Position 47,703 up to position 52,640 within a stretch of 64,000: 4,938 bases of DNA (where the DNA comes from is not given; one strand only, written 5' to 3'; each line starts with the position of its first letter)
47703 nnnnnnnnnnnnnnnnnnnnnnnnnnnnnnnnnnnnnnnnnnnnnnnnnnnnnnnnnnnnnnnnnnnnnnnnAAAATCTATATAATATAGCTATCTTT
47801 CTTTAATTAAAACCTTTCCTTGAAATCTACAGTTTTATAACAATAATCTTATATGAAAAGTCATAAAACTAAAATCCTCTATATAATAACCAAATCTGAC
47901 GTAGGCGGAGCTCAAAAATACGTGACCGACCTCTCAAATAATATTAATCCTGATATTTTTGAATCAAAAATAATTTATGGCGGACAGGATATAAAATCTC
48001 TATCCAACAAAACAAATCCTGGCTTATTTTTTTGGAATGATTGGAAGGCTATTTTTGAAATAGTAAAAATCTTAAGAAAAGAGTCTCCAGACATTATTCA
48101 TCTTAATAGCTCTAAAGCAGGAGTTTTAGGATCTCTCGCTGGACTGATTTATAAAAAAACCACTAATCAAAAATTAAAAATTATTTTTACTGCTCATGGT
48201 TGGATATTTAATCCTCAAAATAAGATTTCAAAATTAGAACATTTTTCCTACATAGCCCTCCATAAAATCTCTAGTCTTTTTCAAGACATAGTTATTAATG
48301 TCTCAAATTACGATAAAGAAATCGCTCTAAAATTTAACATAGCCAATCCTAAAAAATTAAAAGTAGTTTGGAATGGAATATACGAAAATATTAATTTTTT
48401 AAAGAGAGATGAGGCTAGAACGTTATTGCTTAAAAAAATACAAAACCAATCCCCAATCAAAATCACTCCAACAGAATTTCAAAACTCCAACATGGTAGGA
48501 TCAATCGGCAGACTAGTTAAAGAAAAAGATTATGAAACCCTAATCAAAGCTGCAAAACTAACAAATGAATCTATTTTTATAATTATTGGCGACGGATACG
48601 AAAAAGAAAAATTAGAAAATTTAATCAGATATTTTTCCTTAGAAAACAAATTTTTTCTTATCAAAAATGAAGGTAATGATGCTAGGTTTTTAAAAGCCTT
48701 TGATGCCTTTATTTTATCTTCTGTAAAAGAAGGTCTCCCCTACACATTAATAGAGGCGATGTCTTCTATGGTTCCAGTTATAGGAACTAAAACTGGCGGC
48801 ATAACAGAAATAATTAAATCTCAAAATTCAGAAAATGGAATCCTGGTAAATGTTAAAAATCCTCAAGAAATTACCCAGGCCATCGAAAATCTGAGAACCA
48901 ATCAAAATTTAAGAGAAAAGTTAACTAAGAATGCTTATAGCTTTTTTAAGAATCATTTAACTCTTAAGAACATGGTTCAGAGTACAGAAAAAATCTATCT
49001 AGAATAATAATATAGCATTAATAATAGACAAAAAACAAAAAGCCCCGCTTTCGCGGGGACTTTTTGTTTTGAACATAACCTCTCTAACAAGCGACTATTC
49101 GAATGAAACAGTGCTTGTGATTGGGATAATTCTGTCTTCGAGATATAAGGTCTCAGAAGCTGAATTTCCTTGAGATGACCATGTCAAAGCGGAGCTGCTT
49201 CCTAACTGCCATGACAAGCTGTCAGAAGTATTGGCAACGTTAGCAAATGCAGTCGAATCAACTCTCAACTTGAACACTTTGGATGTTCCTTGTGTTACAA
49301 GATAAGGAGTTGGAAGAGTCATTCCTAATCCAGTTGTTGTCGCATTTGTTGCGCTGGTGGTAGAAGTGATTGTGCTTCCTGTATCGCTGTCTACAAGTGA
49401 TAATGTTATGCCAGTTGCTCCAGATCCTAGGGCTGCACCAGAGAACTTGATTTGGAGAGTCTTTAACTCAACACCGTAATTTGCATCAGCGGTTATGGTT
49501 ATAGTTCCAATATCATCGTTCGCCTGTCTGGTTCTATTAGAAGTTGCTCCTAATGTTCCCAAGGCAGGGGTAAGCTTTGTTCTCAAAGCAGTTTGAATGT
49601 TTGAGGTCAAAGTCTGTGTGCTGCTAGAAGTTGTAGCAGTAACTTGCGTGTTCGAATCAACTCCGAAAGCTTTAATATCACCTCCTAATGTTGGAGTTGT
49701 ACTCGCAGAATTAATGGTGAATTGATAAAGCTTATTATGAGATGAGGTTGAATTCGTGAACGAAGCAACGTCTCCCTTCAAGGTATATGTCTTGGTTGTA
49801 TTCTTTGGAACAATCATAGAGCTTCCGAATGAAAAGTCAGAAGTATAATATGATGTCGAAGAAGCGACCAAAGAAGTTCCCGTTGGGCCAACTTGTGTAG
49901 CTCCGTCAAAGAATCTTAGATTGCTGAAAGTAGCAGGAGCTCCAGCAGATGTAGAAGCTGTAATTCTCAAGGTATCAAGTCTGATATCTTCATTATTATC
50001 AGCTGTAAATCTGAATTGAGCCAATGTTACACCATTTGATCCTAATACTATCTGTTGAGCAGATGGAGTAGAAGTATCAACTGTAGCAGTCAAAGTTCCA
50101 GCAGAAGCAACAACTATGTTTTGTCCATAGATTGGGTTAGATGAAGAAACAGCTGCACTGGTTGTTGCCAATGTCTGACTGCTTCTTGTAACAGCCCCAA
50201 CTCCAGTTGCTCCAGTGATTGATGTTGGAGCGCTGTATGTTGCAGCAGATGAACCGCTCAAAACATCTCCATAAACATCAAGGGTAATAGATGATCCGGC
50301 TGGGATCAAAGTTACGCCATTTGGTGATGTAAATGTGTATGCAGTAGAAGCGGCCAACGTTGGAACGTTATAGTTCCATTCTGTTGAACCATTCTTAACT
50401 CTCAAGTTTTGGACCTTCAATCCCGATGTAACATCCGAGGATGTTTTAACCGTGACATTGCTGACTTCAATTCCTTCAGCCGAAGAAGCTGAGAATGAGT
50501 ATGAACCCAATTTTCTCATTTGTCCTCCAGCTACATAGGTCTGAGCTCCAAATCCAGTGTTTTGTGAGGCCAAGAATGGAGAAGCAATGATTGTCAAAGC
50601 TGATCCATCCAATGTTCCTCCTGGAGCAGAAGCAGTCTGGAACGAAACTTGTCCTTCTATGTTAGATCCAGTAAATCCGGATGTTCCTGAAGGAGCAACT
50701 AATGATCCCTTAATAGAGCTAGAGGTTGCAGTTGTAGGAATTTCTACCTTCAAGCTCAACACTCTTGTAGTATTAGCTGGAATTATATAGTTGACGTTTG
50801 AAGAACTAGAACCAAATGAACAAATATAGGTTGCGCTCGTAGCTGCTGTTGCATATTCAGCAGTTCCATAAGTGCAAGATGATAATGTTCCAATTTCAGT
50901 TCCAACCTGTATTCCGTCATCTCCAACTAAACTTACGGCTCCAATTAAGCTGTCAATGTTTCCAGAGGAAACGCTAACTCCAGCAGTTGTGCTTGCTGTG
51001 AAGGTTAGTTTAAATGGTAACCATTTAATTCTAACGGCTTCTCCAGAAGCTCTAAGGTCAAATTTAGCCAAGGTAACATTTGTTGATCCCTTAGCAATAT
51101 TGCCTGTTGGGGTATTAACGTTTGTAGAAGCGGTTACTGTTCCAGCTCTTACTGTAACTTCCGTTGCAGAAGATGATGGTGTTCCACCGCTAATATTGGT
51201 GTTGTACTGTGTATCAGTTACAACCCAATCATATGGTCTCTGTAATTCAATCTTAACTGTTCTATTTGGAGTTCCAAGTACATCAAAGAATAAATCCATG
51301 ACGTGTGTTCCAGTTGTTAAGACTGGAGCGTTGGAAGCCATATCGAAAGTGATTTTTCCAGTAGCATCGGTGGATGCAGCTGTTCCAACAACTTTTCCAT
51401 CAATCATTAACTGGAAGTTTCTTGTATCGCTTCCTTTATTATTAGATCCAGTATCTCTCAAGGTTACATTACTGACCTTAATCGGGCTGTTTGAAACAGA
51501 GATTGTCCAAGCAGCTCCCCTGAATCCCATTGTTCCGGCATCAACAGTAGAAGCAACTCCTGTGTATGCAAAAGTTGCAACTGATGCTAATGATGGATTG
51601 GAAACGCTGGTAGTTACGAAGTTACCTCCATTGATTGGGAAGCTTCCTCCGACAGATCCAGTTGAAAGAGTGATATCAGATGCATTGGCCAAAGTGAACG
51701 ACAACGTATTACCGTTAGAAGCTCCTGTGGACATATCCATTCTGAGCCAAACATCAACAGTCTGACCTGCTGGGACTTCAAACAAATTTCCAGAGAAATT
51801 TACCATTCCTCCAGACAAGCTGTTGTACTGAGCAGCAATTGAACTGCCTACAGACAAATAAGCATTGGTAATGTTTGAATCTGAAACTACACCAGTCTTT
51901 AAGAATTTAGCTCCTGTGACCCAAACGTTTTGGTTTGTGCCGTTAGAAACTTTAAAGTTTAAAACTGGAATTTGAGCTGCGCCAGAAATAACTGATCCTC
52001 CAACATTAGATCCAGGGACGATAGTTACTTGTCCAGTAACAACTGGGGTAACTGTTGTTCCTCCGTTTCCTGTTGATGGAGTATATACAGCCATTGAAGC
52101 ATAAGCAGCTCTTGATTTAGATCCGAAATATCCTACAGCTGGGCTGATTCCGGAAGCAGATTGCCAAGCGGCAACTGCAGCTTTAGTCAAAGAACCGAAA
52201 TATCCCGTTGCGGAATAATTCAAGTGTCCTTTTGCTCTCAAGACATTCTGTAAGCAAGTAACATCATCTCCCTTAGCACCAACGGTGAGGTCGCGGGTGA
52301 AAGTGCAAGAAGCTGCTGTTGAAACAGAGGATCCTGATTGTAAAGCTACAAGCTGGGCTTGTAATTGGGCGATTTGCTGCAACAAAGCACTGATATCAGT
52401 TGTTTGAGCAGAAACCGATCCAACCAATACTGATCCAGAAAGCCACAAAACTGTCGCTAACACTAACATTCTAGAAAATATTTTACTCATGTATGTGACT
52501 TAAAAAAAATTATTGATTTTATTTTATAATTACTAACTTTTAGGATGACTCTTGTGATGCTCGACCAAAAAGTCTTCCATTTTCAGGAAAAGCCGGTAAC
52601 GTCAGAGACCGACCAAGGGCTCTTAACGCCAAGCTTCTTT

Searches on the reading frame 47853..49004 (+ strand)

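Call 85: search_protein_families(library=pfam, proteins=[window:47853-49004:+], max_evalue=0.001)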
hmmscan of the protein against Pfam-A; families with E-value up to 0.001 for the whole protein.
window:47853-49004:+ (384 aa): 5 families
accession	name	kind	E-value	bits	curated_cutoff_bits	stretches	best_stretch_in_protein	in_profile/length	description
PF00534.26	Glycos_transf_1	-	8.2e-33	113.8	26.4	1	208-363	11-171/172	Glycosyl transferases group 1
PF13692.12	Glyco_trans_1_4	-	1.2e-23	84.4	27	1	214-349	3-141/142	Glycosyl transferases group 1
PF13439.12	Glyco_transf_4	-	3.3e-14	53.7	28.5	1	17-176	1-166/170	Glycosyltransferase Family 4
PF13579.12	Glyco_trans_4_4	-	0.00016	22.5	29.7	1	60-140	53-124/158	Glycosyl transferase 4-like domain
PF13477.12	Glyco_trans_4_2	-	0.00026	21.6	23.4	1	65-140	62-128/139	Glycosyl transferase 4-like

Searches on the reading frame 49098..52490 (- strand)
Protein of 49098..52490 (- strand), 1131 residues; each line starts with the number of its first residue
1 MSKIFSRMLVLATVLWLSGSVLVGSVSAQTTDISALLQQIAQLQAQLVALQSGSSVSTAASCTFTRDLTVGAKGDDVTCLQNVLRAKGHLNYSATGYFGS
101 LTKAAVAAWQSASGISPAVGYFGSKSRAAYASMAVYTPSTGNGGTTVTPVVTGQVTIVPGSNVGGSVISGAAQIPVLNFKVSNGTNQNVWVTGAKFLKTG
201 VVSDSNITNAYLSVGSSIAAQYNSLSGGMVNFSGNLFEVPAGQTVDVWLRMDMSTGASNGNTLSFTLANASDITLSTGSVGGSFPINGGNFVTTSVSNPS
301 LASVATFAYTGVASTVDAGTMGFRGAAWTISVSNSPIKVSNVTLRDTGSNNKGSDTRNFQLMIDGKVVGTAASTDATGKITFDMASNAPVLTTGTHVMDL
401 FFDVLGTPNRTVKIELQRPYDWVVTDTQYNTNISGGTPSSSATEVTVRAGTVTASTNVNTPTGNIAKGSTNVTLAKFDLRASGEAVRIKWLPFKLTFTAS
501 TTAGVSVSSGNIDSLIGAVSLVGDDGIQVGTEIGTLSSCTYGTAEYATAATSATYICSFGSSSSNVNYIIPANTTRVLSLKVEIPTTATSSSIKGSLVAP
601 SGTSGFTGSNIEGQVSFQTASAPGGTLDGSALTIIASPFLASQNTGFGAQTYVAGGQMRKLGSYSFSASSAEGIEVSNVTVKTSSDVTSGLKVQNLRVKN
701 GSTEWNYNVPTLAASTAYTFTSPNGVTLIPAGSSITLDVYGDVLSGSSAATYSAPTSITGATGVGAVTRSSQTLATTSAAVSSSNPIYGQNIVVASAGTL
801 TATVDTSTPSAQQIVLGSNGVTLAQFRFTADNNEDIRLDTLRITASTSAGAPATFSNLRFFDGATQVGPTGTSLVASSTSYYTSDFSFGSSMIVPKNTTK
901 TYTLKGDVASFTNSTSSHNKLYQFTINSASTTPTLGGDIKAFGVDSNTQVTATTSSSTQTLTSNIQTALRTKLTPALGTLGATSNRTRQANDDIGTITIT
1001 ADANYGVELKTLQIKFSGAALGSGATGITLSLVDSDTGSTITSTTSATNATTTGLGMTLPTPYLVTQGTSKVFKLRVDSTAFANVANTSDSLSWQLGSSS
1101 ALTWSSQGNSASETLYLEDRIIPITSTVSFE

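Call 85: search_protein_families(library=pfam, proteins=[window:49098-52490:-], max_evalue=0.001)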
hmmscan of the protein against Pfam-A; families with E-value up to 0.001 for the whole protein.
window:49098-52490:- (1131 aa): 1 family
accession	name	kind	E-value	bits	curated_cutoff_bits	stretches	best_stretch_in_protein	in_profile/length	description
PF01471.23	PG_binding_1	-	1.2e-07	32.3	23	1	74-116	2-44/57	Putative peptidoglycan binding domain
